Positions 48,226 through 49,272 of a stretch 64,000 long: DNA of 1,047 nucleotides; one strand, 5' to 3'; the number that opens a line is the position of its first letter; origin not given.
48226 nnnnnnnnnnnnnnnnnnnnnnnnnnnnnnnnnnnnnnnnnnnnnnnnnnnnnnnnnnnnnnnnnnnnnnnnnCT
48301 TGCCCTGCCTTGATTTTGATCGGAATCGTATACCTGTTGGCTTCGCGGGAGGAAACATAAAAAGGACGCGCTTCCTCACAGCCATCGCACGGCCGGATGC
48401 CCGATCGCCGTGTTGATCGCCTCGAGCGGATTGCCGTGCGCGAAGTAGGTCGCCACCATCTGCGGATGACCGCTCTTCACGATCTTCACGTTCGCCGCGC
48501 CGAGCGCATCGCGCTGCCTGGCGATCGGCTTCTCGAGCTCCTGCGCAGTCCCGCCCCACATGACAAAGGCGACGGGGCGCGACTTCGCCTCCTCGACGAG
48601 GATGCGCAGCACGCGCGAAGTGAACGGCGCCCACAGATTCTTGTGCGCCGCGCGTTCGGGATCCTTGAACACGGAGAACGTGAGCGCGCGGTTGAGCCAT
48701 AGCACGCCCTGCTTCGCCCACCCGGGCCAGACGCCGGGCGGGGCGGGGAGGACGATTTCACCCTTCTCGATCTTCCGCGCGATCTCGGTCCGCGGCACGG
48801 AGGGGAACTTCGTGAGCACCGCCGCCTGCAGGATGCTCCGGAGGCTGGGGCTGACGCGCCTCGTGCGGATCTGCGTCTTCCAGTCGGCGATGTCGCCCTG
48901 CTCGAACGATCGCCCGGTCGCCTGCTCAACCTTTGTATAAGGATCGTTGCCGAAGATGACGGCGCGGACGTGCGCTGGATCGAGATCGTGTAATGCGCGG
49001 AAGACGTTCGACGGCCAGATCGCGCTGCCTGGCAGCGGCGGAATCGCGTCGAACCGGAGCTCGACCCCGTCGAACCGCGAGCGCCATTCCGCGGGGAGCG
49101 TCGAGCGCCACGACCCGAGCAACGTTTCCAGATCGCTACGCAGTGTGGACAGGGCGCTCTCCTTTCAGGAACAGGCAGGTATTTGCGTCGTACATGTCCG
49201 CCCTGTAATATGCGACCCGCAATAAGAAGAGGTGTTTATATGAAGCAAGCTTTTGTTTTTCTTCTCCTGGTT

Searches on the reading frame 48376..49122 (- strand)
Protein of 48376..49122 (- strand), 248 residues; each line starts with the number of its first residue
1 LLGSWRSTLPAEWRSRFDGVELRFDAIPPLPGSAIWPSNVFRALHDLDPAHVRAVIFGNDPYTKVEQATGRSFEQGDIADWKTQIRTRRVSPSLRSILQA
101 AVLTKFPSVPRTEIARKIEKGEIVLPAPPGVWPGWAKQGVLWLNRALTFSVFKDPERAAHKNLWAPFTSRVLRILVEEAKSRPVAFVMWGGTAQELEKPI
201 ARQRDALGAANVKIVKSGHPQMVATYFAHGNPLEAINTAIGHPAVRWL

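Call 98: search_protein_families(library=pfam, proteins=[window:48376-49122:-], max_evalue=0.00001)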
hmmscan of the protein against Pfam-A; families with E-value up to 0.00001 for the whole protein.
window:48376-49122:- (248 aa): 1 family
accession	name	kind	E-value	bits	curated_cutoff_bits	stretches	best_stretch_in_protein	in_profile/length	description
PF03167.25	UDG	-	2.3e-10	41.1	24.3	1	48-228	5-126/141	Uracil DNA glycosylase superfamily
